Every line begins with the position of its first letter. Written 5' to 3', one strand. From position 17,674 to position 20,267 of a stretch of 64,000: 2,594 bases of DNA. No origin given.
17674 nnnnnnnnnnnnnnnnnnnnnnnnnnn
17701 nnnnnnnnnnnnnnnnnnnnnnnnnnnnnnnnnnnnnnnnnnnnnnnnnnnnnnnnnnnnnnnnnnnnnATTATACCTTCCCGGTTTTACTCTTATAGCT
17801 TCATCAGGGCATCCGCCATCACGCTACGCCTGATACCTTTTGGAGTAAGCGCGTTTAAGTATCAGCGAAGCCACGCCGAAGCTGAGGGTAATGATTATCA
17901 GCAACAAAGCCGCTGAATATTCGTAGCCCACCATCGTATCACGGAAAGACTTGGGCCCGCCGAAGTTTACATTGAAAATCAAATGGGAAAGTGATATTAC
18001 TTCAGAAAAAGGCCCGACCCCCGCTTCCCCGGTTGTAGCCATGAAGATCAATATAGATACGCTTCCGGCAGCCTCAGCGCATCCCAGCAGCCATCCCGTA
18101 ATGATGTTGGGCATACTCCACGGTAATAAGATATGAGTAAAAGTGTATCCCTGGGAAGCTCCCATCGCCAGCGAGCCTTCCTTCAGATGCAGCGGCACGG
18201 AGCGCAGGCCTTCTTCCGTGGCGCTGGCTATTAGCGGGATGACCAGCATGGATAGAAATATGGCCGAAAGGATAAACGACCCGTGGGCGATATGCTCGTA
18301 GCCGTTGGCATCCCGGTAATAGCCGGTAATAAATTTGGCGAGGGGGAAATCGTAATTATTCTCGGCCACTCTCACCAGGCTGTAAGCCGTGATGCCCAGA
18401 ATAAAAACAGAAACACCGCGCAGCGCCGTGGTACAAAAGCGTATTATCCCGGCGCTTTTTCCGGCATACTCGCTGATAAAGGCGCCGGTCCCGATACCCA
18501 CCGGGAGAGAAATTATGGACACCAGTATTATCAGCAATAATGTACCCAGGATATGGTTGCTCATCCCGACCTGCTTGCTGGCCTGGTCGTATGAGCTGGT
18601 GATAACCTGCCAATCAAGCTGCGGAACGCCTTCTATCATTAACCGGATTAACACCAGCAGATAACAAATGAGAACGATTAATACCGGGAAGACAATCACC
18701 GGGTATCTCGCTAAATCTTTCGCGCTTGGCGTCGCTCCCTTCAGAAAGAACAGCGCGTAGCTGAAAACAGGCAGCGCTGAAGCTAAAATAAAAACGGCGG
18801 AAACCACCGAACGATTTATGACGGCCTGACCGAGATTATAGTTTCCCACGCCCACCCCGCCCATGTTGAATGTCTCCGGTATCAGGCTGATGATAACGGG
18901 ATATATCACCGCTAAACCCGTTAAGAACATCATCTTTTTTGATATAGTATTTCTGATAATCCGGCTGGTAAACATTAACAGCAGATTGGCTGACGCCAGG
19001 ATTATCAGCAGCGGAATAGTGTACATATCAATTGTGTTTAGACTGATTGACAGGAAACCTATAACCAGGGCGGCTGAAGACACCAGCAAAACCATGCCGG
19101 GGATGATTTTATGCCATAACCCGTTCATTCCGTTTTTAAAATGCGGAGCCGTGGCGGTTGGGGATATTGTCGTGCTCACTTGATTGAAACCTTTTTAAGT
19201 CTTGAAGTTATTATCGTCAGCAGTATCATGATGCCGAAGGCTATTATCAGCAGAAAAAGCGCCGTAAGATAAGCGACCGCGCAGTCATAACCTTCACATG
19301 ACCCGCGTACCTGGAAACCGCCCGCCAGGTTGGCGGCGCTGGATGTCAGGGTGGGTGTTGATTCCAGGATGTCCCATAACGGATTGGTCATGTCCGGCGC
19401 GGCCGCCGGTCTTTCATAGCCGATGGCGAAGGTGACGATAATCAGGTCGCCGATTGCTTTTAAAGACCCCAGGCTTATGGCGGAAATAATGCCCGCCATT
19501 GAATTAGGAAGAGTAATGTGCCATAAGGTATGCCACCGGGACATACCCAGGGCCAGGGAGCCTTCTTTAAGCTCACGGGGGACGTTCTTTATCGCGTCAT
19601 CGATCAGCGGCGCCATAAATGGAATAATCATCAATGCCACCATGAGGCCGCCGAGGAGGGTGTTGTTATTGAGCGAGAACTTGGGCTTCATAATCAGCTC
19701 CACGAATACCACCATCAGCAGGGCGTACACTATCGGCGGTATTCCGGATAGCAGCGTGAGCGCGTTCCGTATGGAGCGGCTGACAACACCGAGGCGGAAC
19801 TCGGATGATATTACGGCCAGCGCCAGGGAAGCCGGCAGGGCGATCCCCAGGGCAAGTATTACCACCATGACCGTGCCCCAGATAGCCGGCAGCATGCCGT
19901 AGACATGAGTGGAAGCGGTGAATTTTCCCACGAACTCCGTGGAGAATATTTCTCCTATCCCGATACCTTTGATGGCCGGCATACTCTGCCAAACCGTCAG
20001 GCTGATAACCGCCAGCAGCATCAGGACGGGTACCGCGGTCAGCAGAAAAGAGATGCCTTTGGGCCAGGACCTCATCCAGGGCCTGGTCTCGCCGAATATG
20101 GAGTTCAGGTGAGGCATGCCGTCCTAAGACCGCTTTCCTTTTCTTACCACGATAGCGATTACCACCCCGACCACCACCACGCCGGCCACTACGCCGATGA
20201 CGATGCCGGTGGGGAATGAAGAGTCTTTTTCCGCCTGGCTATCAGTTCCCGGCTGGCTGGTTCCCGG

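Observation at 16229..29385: The surface-display module is inserted inside the pst operon (pstS ... surface genes ... pstCAB-regulator)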

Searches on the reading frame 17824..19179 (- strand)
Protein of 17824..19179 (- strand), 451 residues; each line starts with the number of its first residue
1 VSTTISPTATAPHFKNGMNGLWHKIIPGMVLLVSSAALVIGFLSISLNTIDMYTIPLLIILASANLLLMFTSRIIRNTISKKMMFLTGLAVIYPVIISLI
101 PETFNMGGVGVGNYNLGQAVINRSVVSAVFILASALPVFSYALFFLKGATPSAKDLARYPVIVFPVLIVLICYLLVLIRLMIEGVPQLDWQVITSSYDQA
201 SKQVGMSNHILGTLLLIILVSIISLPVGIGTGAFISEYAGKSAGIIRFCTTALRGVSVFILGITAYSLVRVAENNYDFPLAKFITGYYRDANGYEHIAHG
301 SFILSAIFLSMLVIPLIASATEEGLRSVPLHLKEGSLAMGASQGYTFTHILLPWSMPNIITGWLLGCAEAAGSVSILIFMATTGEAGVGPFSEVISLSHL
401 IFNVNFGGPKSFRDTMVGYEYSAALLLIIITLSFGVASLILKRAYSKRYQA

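Call 4: search_protein_families(library=pfam, proteins=[window:17824-19179:-], max_evalue=0.01)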
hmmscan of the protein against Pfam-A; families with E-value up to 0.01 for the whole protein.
window:17824-19179:- (451 aa): 1 family
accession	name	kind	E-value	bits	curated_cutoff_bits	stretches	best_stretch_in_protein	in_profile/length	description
PF00528.27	BPD_transp_1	-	2.1e-12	47.6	26.4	1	228-449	5-182/184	Binding-protein-dependent transport system inner membrane component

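Call 5: search_protein_families(library=ncbifam, proteins=[window:17824-19179:-], max_evalue=0.01)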
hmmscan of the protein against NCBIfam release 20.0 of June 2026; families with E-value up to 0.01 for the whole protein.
window:17824-19179:- (451 aa): 9 families
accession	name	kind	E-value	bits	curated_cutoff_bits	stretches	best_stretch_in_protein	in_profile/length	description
TIGR00974.1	3a0107s02c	equivalog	1.7e-42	145.5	193.45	1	161-445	7-270/272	phosphate ABC transporter permease PstA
TIGR02138.1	phosphate_pstC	equivalog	7.9e-26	90.8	196.45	1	162-443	8-293/296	phosphate ABC transporter permease subunit PstC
NF008430.0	PRK11268.1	equivalog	8e-15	54.6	439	2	299-382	150-233/295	phosphate ABC transporter permease PstA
TIGR02141.1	modB_ABC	equivalog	3.9e-07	29.9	182.6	1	302-382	78-160/208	molybdate ABC transporter permease subunit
NF008435.0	PRK11275.1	equivalog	8.4e-07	28.4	502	1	165-380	26-248/319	phosphate ABC transporter permease PstC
TIGR02139.1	permease_CysT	equivalog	1.2e-05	25.1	246.1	1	308-382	138-212/265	sulfate ABC transporter permease subunit CysT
NF006939.0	PRK09421.1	equivalog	4.3e-05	23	262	1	310-375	101-166/230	molybdate ABC transporter permease subunit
TIGR01581.1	Mo_ABC_porter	hypoth_equivalog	6.3e-05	22.6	210.3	1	303-383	107-184/225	ABC transporter permease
NF040733.1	ABC_perm_U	equivalog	7.6e-05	22.3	295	1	313-389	132-205/251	ABC transporter permease subunit SaoP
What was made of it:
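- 17824..19179 (-): Long PstA-like permease: about 10 hydrophobic segments, about 4 of them an N-terminal extension. TIGR00974 145 bits, cut-off 193 (call 5).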

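Call 26: find_homologous_proteins(query=window:17824-19179:-, max_evalue=1e-20)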
Query window:17824-19179:- (451 aa): 32 proteins with E <= 1e-20 among 8000 candidates.
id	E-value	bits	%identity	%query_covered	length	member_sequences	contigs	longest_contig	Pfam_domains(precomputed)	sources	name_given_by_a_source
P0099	1.1e-270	916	100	96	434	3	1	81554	PF00528.28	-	-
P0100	8.7e-217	738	75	100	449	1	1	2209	PF00528.28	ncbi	-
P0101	4.8e-123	430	48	95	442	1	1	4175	PF00528.28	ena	-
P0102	2.0e-107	378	51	82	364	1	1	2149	PF00528.28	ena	-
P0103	7.7e-107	376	47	95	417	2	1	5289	PF00528.28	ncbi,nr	ncbi:MAG: Phosphate transport system permease protein PstA 2 [Chloroflexi bacterium]|nr:Phosphate tr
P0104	8.1e-101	356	44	89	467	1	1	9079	PF00528.28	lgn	-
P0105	4.1e-96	341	42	94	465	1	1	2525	PF00528.28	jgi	jgi:phosphate transport system permease protein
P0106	7.2e-96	340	44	89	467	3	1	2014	PF00528.28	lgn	-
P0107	9.2e-96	340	44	92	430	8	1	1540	PF00528.28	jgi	jgi:phosphate transport system permease protein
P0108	1.6e-95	339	43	87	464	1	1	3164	PF00528.28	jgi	jgi:ABC-type phosphate transport system permease subunit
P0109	6.4e-94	334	42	95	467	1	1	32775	PF00528.28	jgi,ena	-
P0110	7.8e-93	330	49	74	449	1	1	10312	PF00528.28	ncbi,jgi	jgi:ABC-type phosphate transport system permease subunit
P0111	1.9e-92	329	44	94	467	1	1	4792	PF00528.28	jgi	jgi:phosphate transport system permease protein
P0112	1.9e-92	329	43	95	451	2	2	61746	PF00528.28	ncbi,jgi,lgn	jgi:ABC-type phosphate transport system permease subunit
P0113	2.0e-92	329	40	95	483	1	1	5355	PF00528.28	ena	-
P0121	8.2e-85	304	45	73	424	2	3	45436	PF00528.28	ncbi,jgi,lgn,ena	-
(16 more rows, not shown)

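Call 28: find_encoding_contigs(protein=P0112, flank=10000, max_places=2)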
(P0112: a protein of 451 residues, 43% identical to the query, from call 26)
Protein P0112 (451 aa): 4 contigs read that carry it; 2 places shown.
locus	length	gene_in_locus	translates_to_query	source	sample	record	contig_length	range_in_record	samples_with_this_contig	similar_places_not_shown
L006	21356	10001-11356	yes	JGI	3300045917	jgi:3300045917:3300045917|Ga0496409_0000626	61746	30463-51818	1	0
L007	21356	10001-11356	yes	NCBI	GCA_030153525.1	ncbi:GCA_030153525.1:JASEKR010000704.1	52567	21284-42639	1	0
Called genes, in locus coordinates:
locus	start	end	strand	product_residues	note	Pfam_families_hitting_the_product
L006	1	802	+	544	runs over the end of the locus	PF01928:CYTH, PF05235:CHAD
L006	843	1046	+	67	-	-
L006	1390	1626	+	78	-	-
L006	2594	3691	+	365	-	PF12849:PBP_like_2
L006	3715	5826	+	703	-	PF07705:CARDB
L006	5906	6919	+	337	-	PF23619:Ig_VWA7 (faint), PF10633:NPCBM_assoc (faint)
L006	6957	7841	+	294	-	PF00963:Cohesin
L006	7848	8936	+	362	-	PF12849:PBP_like_2 (faint)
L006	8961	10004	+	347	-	PF00528:BPD_transp_1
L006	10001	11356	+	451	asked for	PF00528:BPD_transp_1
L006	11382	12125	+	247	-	PF02463:SMC_N (weak), PF00005:ABC_tran, PF13175:AAA_15 (weak), PF13304:AAA_21 (weak)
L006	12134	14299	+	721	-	PF07705:CARDB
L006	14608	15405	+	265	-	PF12849:PBP_like_2, PF13531:SBP_bac_11, PF12727:PBP_like (weak)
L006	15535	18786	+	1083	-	PF14870:PSII_BNR (faint), PF00041:fn3 (faint)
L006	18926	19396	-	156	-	PF02142:MGS (weak)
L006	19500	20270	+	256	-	PF00072:Response_reg, PF00486:Trans_reg_C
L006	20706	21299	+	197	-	-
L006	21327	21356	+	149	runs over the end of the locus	-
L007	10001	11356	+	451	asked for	PF00528:BPD_transp_1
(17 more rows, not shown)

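Call 29: find_encoding_contigs(protein=P0109, flank=10000, max_places=2)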
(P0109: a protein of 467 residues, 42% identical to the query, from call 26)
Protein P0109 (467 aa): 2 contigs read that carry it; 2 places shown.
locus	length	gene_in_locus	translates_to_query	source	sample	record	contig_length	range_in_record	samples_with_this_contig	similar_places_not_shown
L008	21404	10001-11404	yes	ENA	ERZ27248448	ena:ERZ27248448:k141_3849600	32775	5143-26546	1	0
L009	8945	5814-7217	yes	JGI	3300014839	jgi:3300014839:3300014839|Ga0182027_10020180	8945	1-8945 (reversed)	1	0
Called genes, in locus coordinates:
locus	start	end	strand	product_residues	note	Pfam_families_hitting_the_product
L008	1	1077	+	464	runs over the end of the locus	PF12849:PBP_like_2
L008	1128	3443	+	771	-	PF01833:TIG (weak)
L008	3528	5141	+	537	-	PF23619:Ig_VWA7 (faint)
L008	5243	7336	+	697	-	PF00963:Cohesin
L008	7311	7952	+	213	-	PF00963:Cohesin (weak)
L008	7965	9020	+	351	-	PF12849:PBP_like_2, PF13416:SBP_bac_8 (weak)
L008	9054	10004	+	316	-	PF00528:BPD_transp_1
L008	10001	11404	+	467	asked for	PF00528:BPD_transp_1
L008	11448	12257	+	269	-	PF02463:SMC_N (faint), PF13476:AAA_23 (weak), PF00005:ABC_tran, PF13304:AAA_21 (faint)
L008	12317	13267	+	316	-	PF25450:Rab11-FIP3 (weak)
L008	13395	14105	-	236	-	PF00072:Response_reg, PF00486:Trans_reg_C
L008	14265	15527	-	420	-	PF12849:PBP_like_2, PF01547:SBP_bac_1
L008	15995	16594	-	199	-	PF01694:Rhomboid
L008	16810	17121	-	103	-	PF08734:GYD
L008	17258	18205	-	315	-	PF05345:He_PIG (weak)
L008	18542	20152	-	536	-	PF01928:CYTH, PF05235:CHAD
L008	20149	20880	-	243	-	PF00149:Metallophos, PF12850:Metallophos_2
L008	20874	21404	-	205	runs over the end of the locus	PF21447:Ppx-GppA_III, PF01966:HD (weak)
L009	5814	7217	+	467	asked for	PF00528:BPD_transp_1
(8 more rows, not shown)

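Call 30: find_encoding_contigs(protein=P0121, flank=10000, max_places=2)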
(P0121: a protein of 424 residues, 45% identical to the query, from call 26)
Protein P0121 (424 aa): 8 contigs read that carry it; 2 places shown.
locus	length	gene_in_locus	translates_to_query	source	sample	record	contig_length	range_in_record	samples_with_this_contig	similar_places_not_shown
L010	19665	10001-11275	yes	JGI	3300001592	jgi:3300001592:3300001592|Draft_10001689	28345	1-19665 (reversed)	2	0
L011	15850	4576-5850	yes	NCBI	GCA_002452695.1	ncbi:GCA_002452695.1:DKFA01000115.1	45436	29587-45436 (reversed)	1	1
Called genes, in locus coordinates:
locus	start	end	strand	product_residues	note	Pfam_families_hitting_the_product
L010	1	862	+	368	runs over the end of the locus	PF12849:PBP_like_2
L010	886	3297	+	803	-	PF07705:CARDB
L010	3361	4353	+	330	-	-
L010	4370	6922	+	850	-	PF00041:fn3 (weak), PF24489:Ig_J_second (faint), PF00041:fn3 (weak)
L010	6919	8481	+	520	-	PF07705:CARDB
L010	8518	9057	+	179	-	-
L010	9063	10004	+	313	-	PF00528:BPD_transp_1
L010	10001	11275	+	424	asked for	PF00528:BPD_transp_1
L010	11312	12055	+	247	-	-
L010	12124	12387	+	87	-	-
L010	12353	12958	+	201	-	-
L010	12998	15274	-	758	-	PF12773:DZR (weak), PF17032:Zn_ribbon_15 (faint), PF13240:Zn_Ribbon_1 (weak), PF13248:Zn_ribbon_3 (weak), PF00041:fn3, PF16656:Pur_ac_phosph_N, PF00578:AhpC-TSA, PF08534:Redoxin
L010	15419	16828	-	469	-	PF00578:AhpC-TSA, PF08534:Redoxin, PF00085:Thioredoxin (weak), PF13905:Thioredoxin_8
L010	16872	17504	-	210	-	-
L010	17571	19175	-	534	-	PF12773:DZR (weak), PF13240:Zn_Ribbon_1 (faint), PF00041:fn3 (faint), PF16656:Pur_ac_phosph_N, PF00578:AhpC-TSA, PF08534:Redoxin, PF13098:Thioredoxin_2 (weak), PF13905:Thioredoxin_8, +1 more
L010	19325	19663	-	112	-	?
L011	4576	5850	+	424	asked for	PF00528:BPD_transp_1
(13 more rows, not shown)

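Call 35: find_related_loci(query=A2, collection=genome_contigs, flank=10000)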
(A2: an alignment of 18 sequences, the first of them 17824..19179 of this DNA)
Query A2 (451 aa) in genome_contigs; peptide patterns used: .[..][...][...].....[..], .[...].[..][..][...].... (x = any residue, [..] = any of these).
55 stretches matched a pattern; 20 encode a relative of the query (tblastn E <= 1e-3); 20 distinct loci.
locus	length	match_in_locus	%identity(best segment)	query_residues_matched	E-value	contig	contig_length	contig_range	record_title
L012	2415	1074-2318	47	24-451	7e-115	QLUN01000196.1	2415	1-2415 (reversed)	MAG: Chloroflexota bacterium isolate BS517 DDT25_196, whole genome shotgun sequence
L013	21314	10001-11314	43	24-451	9e-103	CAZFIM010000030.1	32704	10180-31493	MAG TPA_asm: uncultured Dehalococcoidales bacterium isolate binchicken_co27_241 genome assembly, contig: NODE_2343_lengt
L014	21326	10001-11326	40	24-451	1e-100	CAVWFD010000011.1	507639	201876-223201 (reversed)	MAG: uncultured Chloroflexia bacterium isolate MFD01231.bin.2.26 genome assembly, contig: contig_5889, whole genome shot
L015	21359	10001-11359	40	1-451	5e-100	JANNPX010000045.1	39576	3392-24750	MAG: Chloroflexota bacterium isolate SOY_31_metabat_89 SOY_31_k141_1589265, whole genome shotgun sequence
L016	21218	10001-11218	43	53-450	8e-98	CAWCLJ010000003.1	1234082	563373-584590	MAG: uncultured Chloroflexia bacterium isolate MFD03726.bin.1.62 genome assembly, contig: contig_34125, whole genome sho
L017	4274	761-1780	46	118-450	6e-97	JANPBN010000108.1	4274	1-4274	MAG: Dehalococcoidia bacterium isolate VAR_78_metabat_68 VAR_78_k141_2013858, whole genome shotgun sequence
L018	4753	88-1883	40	26-451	7e-94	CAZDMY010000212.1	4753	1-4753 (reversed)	MAG TPA_asm: uncultured Dehalococcoidia bacterium isolate SRP332253_co2_55 genome assembly, contig: NODE_19898_length_47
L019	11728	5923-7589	44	1-408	3e-93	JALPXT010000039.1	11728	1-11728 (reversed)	Dehalococcoidia bacterium isolate AH-958-E22 AH-958-E22_NODE_39, whole genome shotgun sequence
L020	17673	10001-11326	43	24-450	2e-92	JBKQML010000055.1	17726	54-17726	MAG: Dehalococcoidales bacterium isolate LABRr1A1B1C__bin_136 LABRr1A1B1C_000000084987, whole genome shotgun sequence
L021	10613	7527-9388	40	22-450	3e-92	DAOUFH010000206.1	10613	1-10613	MAG TPA_asm: Dehalococcoidales bacterium isolate R103_18 k99_475082, whole genome shotgun sequence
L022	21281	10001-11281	41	31-450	8e-88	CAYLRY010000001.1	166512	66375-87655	MAG TPA_asm: uncultured Dehalococcoidales bacterium isolate binchicken_co43_148 genome assembly, contig: NODE_39_length_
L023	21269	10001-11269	40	26-450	1e-84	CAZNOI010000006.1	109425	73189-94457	MAG TPA_asm: uncultured Dehalococcoidia bacterium isolate binchicken_co17_467 genome assembly, contig: NODE_510_length_1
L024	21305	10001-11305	39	24-450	2e-80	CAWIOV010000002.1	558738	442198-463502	MAG: uncultured Chloroflexia bacterium isolate MFD01689.bin.1.12 genome assembly, contig: contig_22584, whole genome sho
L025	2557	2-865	50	151-450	7e-81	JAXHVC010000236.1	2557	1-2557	MAG: Chloroflexota bacterium isolate MAG67_tar_biofilm MAG67_236, whole genome shotgun sequence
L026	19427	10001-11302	40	24-450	5e-77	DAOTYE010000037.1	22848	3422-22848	MAG TPA_asm: Dehalococcoidales bacterium isolate H23_307 k115_288932, whole genome shotgun sequence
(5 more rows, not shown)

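Call 96: search_protein_families(library=pfam, proteins=[L010:4370-6922:+, L006:12134-14299:+, L008:1128-3443:+, L024:3210-6722:+, L006:15535-18786:+], max_evalue=0.001)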
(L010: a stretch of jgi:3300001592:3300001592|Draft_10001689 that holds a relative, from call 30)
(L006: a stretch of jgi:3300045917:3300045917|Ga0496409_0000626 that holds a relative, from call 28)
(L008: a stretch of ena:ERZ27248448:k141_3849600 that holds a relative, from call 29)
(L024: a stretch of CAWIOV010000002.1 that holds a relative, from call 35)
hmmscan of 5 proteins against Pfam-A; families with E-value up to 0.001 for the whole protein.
L010:4370-6922:+ (850 aa): 6 families
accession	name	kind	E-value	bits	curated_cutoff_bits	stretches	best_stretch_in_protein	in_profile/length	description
PF00041.27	fn3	-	2e-20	73.2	25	2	237-324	2-83/84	Fibronectin type III domain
PF25788.1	Ig_Rha78A_N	-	2.1e-06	28.4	27.4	0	456-514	33-94/105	Rha78A-like, N-terminal immunoglobulin domain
PF24489.1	Ig_J_second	-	2.8e-05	24.6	27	0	493-512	66-85/105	Tip attachment protein J second Ig-like domain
PF16656.11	Pur_ac_phosph_N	-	5.8e-05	24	30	0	295-317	66-87/93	Purple acid Phosphatase, N-terminal domain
PF19781.4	DUF6266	-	9.7e-05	22.4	23.4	0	530-581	111-162/198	Family of unknown function (DUF6266)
PF25059.1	FN3_DSCAM-DSCAML_C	-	0.00014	22.5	39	0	274-317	31-72/89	DSCAM/DSCAML C-terminal Fn3-like domain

L006:12134-14299:+ (721 aa): 3 families
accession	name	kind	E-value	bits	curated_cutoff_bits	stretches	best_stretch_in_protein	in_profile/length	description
PF07705.17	CARDB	-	4.4e-23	81.9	22.7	2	340-436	2-98/101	CARDB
PF00963.24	Cohesin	-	9.9e-05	23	24.1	0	47-175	11-111/139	Cohesin domain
PF25788.1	Ig_Rha78A_N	-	0.0009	19.9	27.4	0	591-632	57-98/105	Rha78A-like, N-terminal immunoglobulin domain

L008:1128-3443:+ (771 aa): 1 family
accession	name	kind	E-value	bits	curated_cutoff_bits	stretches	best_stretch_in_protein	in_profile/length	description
PF01833.30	TIG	-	1.5e-12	47.8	20.9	3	372-446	2-81/84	IPT/TIG domain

L024:3210-6722:+ (1170 aa): 2 families
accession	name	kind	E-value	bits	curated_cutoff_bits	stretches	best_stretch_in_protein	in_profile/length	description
PF00963.24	Cohesin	-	1.4e-21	77.5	24.1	3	769-906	6-138/139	Cohesin domain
PF09394.16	Inhibitor_I42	-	1.1e-05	26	27.2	0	631-662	44-75/91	Chagasin family peptidase inhibitor I42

L006:15535-18786:+ (1083 aa): 2 families
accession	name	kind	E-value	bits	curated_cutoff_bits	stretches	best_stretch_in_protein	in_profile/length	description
PF00041.27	fn3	-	3.1e-06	27.7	25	0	820-885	10-69/84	Fibronectin type III domain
PF14870.12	PSII_BNR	-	9.9e-06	25.4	27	0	466-523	126-180/303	Photosynthesis system II assembly factor YCF48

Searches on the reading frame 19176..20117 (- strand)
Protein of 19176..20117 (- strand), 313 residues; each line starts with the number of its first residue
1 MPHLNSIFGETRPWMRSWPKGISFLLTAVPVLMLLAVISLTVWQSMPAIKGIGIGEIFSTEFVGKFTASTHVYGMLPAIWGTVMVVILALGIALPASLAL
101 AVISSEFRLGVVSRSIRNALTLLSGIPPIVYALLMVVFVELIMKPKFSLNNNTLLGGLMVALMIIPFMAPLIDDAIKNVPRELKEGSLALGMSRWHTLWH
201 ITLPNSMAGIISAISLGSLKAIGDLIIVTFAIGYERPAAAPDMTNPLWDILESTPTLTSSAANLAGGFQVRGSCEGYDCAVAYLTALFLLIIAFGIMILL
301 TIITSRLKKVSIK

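Call 4: search_protein_families(library=pfam, proteins=[window:19176-20117:-], max_evalue=0.01)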
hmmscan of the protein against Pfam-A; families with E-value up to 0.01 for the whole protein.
window:19176-20117:- (313 aa): 1 family
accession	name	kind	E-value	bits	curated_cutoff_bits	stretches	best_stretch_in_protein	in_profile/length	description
PF00528.27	BPD_transp_1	-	3.3e-18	66.5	26.4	1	99-308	3-183/184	Binding-protein-dependent transport system inner membrane component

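Call 5: search_protein_families(library=ncbifam, proteins=[window:19176-20117:-], max_evalue=0.01)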
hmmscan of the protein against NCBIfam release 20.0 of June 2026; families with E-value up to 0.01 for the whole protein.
window:19176-20117:- (313 aa): 26 families (the best 25 are shown)
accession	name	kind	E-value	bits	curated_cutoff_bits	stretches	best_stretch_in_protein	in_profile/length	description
TIGR02138.1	phosphate_pstC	equivalog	5.7e-46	156.9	196.45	1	21-306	6-294/296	phosphate ABC transporter permease subunit PstC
TIGR00974.1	3a0107s02c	equivalog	4.6e-32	111.2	193.45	1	22-308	7-271/272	phosphate ABC transporter permease PstA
NF008435.0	PRK11275.1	equivalog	8e-25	87.6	502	2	152-309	169-314/319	phosphate ABC transporter permease PstC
NF043074.1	MMSYN1_0196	equivalog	1.6e-13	50.6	350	1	17-230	10-215/277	spermidine/putrescine ABC transporter permease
NF008430.0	PRK11268.1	equivalog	2.7e-10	39.8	439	1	42-226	46-226/295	phosphate ABC transporter permease PstA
TIGR02141.1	modB_ABC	equivalog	1.3e-08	34.7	182.6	1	85-228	12-155/208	molybdate ABC transporter permease subunit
TIGR02139.1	permease_CysT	equivalog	2e-08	34.1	246.1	1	157-230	134-209/265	sulfate ABC transporter permease subunit CysT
NF006939.0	PRK09421.1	equivalog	6.8e-07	28.9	262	1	78-225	11-165/230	molybdate ABC transporter permease subunit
TIGR01097.1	PhnE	equivalog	3.1e-06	26.8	216.7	1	53-213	38-187/252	phosphonate ABC transporter, permease protein PhnE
TIGR01581.1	Mo_ABC_porter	hypoth_equivalog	4.5e-06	26.3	210.3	1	61-225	9-175/225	ABC transporter permease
TIGR00969.1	3a0106s02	subfamily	5.4e-05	22.8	240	1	157-225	145-215/272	sulfate ABC transporter permease subunit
NF008049.0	PRK10782.1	subfamily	7.3e-05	22.5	212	1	76-220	10-156/217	methionine ABC transporter permease MetI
TIGR02140.1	permease_CysW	equivalog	9.2e-05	22.1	329.1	1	63-228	33-204/261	sulfate ABC transporter permease subunit CysW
NF007028.0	PRK09494.1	equivalog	0.00011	22.1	303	1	123-217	62-154/219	glutamine ABC transporter permease GlnP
NF045469.1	Opp1B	equivalog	0.00013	21.5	380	1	61-228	80-252/307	nickel/cobalt ABC transporter permease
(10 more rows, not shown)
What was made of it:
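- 19176..20117 (-): PstC-like permease of the cassette-linked lineage. TIGR02138 157 bits, cut-off 196 (call 5).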
